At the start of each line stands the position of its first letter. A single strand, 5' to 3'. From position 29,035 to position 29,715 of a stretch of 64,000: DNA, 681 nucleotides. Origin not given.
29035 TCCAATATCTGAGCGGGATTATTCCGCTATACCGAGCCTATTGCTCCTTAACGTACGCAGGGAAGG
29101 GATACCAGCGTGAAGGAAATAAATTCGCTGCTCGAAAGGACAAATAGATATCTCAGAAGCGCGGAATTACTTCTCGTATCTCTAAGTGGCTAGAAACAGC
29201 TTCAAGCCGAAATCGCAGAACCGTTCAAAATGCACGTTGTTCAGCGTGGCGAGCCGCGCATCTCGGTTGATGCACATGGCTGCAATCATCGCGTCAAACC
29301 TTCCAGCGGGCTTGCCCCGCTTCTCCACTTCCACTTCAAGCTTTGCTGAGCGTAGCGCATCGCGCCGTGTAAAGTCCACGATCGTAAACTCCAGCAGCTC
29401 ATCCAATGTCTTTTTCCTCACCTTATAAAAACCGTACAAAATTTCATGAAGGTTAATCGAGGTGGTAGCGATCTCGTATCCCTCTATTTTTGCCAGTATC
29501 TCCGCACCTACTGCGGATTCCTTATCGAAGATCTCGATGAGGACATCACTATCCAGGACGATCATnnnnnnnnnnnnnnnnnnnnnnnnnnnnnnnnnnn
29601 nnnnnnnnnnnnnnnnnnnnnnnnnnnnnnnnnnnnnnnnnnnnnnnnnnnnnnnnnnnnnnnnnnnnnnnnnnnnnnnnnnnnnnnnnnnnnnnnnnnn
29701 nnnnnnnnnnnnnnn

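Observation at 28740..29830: Low-GC toxin-antitoxin island: decayed MNT-HEPN pair apparently disrupted by an intact vapBC insertion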

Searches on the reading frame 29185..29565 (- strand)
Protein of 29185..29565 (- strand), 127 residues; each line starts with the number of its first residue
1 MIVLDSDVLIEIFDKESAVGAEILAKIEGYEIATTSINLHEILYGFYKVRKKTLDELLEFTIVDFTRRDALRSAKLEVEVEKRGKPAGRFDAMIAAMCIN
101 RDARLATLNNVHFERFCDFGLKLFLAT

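Call 6: search_protein_families(library=pfam, max_evalue=1, proteins=[window:29185-29565:-])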
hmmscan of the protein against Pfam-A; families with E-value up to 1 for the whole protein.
seq(127 aa): 1 family
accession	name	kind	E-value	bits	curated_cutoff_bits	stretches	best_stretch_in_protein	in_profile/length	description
PF01850.27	PIN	-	5.6e-12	46.8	23.6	1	2-116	1-117/120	PIN domain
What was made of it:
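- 29182..29565 (-): vapC, PIN-domain toxin, 127 aa, intact. Pfam PIN E = 5.6e-12 (call 6).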

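Call 8: find_encoding_contigs(protein=window:29185-29565:-, flank=6000)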
Protein seq(127 aa) (127 aa): no gene with exactly this product is on record in the collection.

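Call 20: find_homologous_proteins(query=window:29185-29565:-)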
Query seq(127 aa) (127 aa): 549 proteins with E <= 0.001 among 923 candidates; the best 120 are listed.
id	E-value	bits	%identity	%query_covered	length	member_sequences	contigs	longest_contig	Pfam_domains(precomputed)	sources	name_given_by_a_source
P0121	5.0e-75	267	100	100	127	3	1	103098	PF01850.28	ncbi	ncbi:MAG: type II toxin-antitoxin system VapC family toxin [Candidatus Methanospirareceae archaeon]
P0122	5.4e-63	228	87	100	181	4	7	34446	PF01850.28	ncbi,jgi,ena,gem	-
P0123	3.6e-55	203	76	100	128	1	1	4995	PF01850.28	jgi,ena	jgi:predicted nucleic acid-binding protein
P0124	7.3e-55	202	77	98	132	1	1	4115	PF01850.28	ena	-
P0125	1.4e-54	201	73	99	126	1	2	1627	PF01850.28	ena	-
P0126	2.4e-54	201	77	98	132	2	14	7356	PF01850.28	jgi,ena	-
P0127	3.4e-53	197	75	98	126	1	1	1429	PF01850.28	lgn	-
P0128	3.7e-53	197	75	98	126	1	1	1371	PF01850.28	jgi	-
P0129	5.8e-53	196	74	98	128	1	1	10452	PF01850.28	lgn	-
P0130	1.8e-52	195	74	98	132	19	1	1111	PF01850.28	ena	-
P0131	2.6e-52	194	73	98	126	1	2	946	PF01850.28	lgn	-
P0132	2.8e-52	194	73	98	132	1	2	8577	PF01850.28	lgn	-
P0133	1.0e-50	189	73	98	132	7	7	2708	PF01850.28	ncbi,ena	-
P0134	2.3e-50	188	72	98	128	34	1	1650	PF01850.28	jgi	-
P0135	4.8e-50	187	77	91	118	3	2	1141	PF01850.28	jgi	-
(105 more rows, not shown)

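Call 22: find_encoding_contigs(protein=P0122, flank=5000, max_places=7)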
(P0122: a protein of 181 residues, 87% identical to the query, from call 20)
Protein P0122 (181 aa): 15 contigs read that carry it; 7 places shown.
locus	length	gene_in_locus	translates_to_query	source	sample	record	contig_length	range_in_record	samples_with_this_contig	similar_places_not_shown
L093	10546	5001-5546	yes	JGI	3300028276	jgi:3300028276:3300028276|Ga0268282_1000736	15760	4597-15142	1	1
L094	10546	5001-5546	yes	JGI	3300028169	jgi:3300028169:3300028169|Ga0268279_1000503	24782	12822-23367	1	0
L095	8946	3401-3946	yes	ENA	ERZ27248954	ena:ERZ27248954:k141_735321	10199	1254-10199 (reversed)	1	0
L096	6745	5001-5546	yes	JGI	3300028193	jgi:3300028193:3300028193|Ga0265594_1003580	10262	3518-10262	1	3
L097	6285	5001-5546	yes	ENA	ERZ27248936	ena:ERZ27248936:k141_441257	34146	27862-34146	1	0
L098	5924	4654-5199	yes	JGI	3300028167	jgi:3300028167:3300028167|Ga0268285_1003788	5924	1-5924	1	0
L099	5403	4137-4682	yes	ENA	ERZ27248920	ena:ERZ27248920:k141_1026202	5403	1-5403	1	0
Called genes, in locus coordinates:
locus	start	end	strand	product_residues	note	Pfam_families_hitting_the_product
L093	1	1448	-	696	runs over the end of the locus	PF14478:DUF4430 (weak), PF13360:PQQ_2, PF13570:Beta-prop_ACSF4, PF01011:PQQ (faint), PF13360:PQQ_2, PF13570:Beta-prop_ACSF4, PF13360:PQQ_2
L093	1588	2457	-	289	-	PF00696:AA_kinase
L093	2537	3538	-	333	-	PF00814:TsaD, PF22521:HypF_C_2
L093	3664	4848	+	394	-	PF00890:FAD_binding_2 (weak), PF01266:DAO (weak), PF01494:FAD_binding_3, PF03486:HI0933_like (weak), PF05834:Lycopene_cycl (weak), PF07992:Pyr_redox_2 (weak), PF12831:FAD_oxidored, PF22578:GGR_cat, +2 more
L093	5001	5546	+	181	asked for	PF01850:PIN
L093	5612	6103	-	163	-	PF08937:ThsB_TIR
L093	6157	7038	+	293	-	PF07900:DUF1670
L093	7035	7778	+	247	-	PF07900:DUF1670, PF13384:HTH_23 (faint)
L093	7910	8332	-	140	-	-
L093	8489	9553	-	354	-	PF01544:CorA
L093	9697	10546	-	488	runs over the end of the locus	?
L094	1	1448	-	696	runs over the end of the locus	PF14478:DUF4430 (weak), PF13360:PQQ_2, PF13570:Beta-prop_ACSF4, PF01011:PQQ (faint), PF13360:PQQ_2, PF13570:Beta-prop_ACSF4, PF13360:PQQ_2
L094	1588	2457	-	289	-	PF00696:AA_kinase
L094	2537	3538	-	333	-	PF00814:TsaD, PF22521:HypF_C_2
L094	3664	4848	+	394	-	PF00890:FAD_binding_2 (weak), PF01266:DAO (weak), PF01494:FAD_binding_3, PF03486:HI0933_like (weak), PF05834:Lycopene_cycl (weak), PF07992:Pyr_redox_2 (weak), PF12831:FAD_oxidored, PF22578:GGR_cat, +2 more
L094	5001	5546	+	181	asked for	PF01850:PIN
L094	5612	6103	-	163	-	PF08937:ThsB_TIR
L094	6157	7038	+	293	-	PF07900:DUF1670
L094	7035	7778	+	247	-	PF07900:DUF1670, PF13384:HTH_23 (faint)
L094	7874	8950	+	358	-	PF02463:SMC_N, PF11398:DUF2813 (faint), PF13175:AAA_15, PF13476:AAA_23, PF13304:AAA_21, PF13175:AAA_15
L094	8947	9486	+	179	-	PF14103:DUF4276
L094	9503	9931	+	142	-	PF00885:DMRL_synthase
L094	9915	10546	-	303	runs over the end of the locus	PF03186:CobD_Cbib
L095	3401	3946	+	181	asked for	PF01850:PIN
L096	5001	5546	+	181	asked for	PF01850:PIN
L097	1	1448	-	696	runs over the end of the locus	PF14478:DUF4430 (weak), PF13360:PQQ_2, PF13570:Beta-prop_ACSF4, PF01011:PQQ (faint), PF13360:PQQ_2, PF13570:Beta-prop_ACSF4, PF13360:PQQ_2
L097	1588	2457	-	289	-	PF00696:AA_kinase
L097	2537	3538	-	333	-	PF00814:TsaD, PF22521:HypF_C_2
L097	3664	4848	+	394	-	PF00890:FAD_binding_2 (weak), PF01266:DAO (weak), PF01494:FAD_binding_3, PF03486:HI0933_like (weak), PF05834:Lycopene_cycl (weak), PF07992:Pyr_redox_2 (weak), PF12831:FAD_oxidored, PF22578:GGR_cat, +2 more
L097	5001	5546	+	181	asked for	PF01850:PIN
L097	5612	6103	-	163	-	PF08937:ThsB_TIR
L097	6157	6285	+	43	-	?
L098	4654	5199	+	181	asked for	PF01850:PIN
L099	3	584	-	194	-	?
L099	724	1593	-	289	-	PF00696:AA_kinase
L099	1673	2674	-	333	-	PF00814:TsaD, PF22521:HypF_C_2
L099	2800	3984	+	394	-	PF00890:FAD_binding_2 (weak), PF01266:DAO (weak), PF01494:FAD_binding_3, PF03486:HI0933_like (weak), PF05834:Lycopene_cycl (weak), PF07992:Pyr_redox_2 (weak), PF12831:FAD_oxidored, PF22578:GGR_cat, +2 more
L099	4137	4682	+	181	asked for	PF01850:PIN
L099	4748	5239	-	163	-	PF08937:ThsB_TIR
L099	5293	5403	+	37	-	?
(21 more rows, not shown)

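Call 23: find_encoding_contigs(protein=P0121, flank=5000, max_places=4)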
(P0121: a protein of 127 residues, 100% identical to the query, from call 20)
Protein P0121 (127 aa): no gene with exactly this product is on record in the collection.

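Call 37: find_encoding_contigs(protein=P0129, flank=4000, max_places=3)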
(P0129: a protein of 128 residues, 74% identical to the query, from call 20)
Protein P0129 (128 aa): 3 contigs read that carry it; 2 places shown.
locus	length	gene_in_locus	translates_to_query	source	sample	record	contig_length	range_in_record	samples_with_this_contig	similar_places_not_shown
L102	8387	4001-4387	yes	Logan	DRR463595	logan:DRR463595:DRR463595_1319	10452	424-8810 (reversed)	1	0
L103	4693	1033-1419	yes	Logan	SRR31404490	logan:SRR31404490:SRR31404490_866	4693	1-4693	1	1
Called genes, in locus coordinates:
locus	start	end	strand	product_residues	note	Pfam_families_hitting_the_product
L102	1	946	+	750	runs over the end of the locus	-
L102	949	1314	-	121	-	PF03100:CcmE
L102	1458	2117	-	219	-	PF01578:Cytochrom_C_asm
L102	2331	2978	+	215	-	PF00005:ABC_tran, PF13304:AAA_21 (faint)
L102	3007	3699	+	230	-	PF03379:CcmB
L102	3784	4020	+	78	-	PF02697:VAPB_antitox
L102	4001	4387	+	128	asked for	PF01850:PIN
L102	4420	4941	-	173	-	-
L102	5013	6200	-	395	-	PF13353:Fer4_12, PF04055:Radical_SAM, PF13186:SPASM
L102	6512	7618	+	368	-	PF14522:Cytochrome_C7 (faint), PF14537:Cytochrom_c3_2, PF18204:PGF-CTERM (weak)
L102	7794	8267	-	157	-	PF13404:HTH_AsnC-type (weak), PF22451:NirdL-like_HTH, PF17805:AsnC_trans_reg2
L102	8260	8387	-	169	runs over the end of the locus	PF13404:HTH_AsnC-type, PF22451:NirdL-like_HTH, PF17805:AsnC_trans_reg2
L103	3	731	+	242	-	?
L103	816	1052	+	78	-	PF02697:VAPB_antitox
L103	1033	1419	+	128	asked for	PF01850:PIN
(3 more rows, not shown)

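Call 38: find_encoding_contigs(protein=P0126, flank=4000, max_places=5)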
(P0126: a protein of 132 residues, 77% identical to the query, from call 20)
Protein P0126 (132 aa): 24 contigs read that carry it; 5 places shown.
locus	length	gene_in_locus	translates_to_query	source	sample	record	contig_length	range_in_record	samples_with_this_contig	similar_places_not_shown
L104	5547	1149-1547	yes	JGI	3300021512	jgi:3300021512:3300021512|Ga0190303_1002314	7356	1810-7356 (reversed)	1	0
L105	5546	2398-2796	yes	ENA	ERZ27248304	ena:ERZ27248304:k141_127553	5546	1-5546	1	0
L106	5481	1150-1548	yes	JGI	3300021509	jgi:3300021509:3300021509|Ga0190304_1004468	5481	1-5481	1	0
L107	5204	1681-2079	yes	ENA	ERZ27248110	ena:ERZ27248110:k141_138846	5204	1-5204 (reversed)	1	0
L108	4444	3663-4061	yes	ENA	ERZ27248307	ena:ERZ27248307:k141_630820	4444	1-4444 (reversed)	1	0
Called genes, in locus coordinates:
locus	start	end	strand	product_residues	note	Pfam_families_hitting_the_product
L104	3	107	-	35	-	?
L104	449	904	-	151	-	PF22784:PTP-SAK, PF22785:Tc-R-P, PF22741:PTP-NADK, PF00782:DSPc, PF00102:Y_phosphatase (weak), PF05706:CDKN3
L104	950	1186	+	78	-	PF02697:VAPB_antitox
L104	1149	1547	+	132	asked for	PF01850:PIN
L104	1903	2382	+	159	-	PF22842:Pel9A-like_beta_helix, PF13229:Beta_helix (weak), PF05048:NosD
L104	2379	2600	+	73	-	-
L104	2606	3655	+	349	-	PF05048:NosD, PF13229:Beta_helix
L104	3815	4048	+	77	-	PF04014:MazE_antitoxin (weak)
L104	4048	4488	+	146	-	PF01850:PIN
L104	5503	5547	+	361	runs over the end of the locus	PF21088:MS_channel_1st, PF00924:MS_channel_2nd, PF21082:MS_channel_3rd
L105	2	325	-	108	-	?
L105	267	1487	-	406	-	-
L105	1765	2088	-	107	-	PF00782:DSPc, PF22741:PTP-NADK (weak), PF22784:PTP-SAK, PF22785:Tc-R-P, PF05706:CDKN3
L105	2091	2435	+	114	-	PF02697:VAPB_antitox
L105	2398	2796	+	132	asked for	PF01850:PIN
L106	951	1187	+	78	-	PF02697:VAPB_antitox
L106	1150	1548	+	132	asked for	PF01850:PIN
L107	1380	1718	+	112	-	PF02697:VAPB_antitox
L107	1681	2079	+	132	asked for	PF01850:PIN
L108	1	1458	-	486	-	?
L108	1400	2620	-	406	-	PF07693:KAP_NTPase (weak)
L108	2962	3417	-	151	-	PF22784:PTP-SAK, PF22785:Tc-R-P, PF22741:PTP-NADK, PF00782:DSPc, PF00102:Y_phosphatase (weak), PF05706:CDKN3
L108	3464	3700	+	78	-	PF02697:VAPB_antitox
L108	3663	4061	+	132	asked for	PF01850:PIN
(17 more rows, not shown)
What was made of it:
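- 29549..29794 (-): vapB, PF02697 antitoxin, 81 aa, intact. Its 3' end overlaps the vapC start by 17 nt. The same pairing is seen in L102-L108 (calls 37, 38).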

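Call 46: search_protein_families(library=padloc, max_evalue=0.01, proteins=[L093:5612-6103:-, L093:6157-7038:+, L093:7035-7778:+, L093:7910-8341:-, L094:7874-8950:+, L094:8947-9486:+])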
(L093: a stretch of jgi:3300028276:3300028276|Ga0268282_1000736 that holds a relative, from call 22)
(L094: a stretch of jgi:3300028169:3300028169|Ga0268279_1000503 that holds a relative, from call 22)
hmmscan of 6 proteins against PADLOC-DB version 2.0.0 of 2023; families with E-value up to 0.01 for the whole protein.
L093:5612-6103:- (163 aa): 7 families
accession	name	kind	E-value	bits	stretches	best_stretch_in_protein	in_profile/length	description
PDLC00431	ThsB1|ThsB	-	4.2e-66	220.3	1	1-162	1-161/162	TIR-like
PDLC04688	PDC-M50B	-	2.6e-65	217.6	1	1-160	1-158/162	-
PDLC00433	ThsB1|ThsB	-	2.2e-48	162.4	1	1-161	1-161/164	TIR-like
PDLC00418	ThsB1|ThsB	-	2.1e-06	25.7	1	47-104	47-104/155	TIR-like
PDLC00429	ThsB1|ThsB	-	3.5e-05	21.9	1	4-100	6-102/167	TIR-like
PDLC00438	ThsB1|ThsB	-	0.00036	18.6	1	2-89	2-93/206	TIR-like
PDLC00428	ThsB1|ThsB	-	0.009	14.3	1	41-89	48-101/219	TIR-like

L093:6157-7038:+ (293 aa): 1 family
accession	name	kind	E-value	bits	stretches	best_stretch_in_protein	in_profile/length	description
PDLC01879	CARF3--CARF_TM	-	0.0019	15.8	1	121-170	159-204/222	-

L093:7035-7778:+ (247 aa): 2 families
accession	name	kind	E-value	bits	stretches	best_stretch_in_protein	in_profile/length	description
PDLC04133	mad1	-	6.9e-05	21.1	0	125-153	3-31/60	mads_1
PDLC00416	ThsA1|ThsA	-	0.0081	13.8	0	153-226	145-216/226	STALD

L093:7910-8341:- (143 aa): 4 families
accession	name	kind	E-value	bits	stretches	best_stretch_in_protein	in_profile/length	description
PDLC04684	PDC-M50A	-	8.1e-47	157.6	1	9-143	9-143/159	-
PDLC04686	PDC-M50A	-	8.2e-44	147.1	1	13-139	4-131/134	-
PDLC04685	PDC-M50A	-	5.7e-25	86.1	1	14-138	5-127/130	-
PDLC04687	PDC-M50A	-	9.5e-18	62.6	1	15-139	13-139/144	-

L094:7874-8950:+ (358 aa): 147 families (the best 25 are shown)
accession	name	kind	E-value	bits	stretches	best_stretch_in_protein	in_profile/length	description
PDLC04182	HEC-01A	-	6e-69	231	2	147-353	188-399/406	-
PDLC04175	HEC-01A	-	6.3e-59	197.8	1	2-358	6-362/363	-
PDLC04178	HEC-01A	-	2.4e-52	176.3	1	2-332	9-360/399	-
PDLC04176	HEC-01A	-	6.7e-49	165.2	1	2-335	3-351/371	-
PDLC04183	HEC-01A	-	3.2e-46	156.2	2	145-357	182-401/402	-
PDLC04144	HEC-01B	-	4.1e-45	152.5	2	149-354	180-389/395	-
PDLC04177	HEC-01A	-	9.2e-44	148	2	153-357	186-391/393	-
PDLC04180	HEC-01A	-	2.1e-41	140.4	1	2-338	3-356/382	-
PDLC04541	PDC-M25A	-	1.9e-40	137.1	1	1-341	1-351/380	-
PDLC04184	HEC-01A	-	3.7e-38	129.7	2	149-331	214-417/464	-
PDLC04179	HEC-01A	-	6.3e-36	122.4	2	156-357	251-454/459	-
PDLC02980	AriA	-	2.7e-35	120.8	1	23-306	1-304/304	-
PDLC02335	AbiLi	-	1.4e-33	114.4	1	1-330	49-264/326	AbiLi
PDLC04135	mad3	-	1.6e-33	114.8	1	1-336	1-358/374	mads_3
PDLC04391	PDC-M07A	-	4.3e-32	109.6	2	160-329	194-375/412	-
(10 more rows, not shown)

L094:8947-9486:+ (179 aa): 14 families
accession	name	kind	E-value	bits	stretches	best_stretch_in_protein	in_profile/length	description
PDLC04194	HEC-01B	-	1.1e-11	42.9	1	2-147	6-146/204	-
PDLC04197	HEC-01B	-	4.2e-10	37.6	1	2-139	3-133/192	-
PDLC04191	HEC-01B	-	7.2e-10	37.1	1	2-142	4-144/192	-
PDLC04185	HEC-01B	-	2.5e-07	28.9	1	7-158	18-157/188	-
PDLC04201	HEC-01B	-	6e-06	24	1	49-176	67-194/202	-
PDLC04193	HEC-01B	-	1.7e-05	22.8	1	3-150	4-144/195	-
PDLC04205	HEC-01B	-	3.5e-05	21.6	1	40-115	63-135/213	-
PDLC04196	HEC-01B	-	3.7e-05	21.8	1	2-175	4-185/197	-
PDLC04210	HEC-01B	-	0.00017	19.4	1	93-175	114-202/217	-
PDLC04206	HEC-01B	-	0.00055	17.8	1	56-112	79-133/219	-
PDLC04136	mad4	-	0.0027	16.5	1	4-100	9-107/110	mads_4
PDLC04188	HEC-01B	-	0.0045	14.7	0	88-172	124-217/230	-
PDLC04192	HEC-01B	-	0.0063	14.2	1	90-166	80-161/182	-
PDLC04203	HEC-01B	-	0.0075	14.4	0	29-112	49-130/176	-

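Call 48: list_cluster_members(proteins=[P0121, window:29552-29794:-])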
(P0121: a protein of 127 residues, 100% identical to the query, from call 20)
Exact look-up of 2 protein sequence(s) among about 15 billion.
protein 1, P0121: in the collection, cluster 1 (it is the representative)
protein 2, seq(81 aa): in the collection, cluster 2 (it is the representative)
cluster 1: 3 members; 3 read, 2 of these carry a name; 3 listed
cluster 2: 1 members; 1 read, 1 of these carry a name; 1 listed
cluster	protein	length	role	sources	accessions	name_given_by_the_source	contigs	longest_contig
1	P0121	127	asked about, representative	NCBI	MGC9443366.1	MAG: type II toxin-antitoxin system VapC family toxin [Candidatus Methanospirareceae ...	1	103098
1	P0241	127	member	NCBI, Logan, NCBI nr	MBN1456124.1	MAG: type II toxin-antitoxin system VapC family toxin [Methanomicrobia archaeon] | type II toxin-antitoxin system VapC family toxin [Methanomicrobia archaeon]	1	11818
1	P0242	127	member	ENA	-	-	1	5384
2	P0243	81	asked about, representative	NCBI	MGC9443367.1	MAG: antitoxin VapB family protein [Candidatus Methanospirareceae archaeon]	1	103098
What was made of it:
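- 29182..29565 (-): It is 100% identical to NCBI MGC9443366.1 (calls 20, 48).
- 29549..29794 (-): It is identical to NCBI MGC9443367.1 (call 48).
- The window comes from a metagenome-assembled genome (calls 20, 48).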
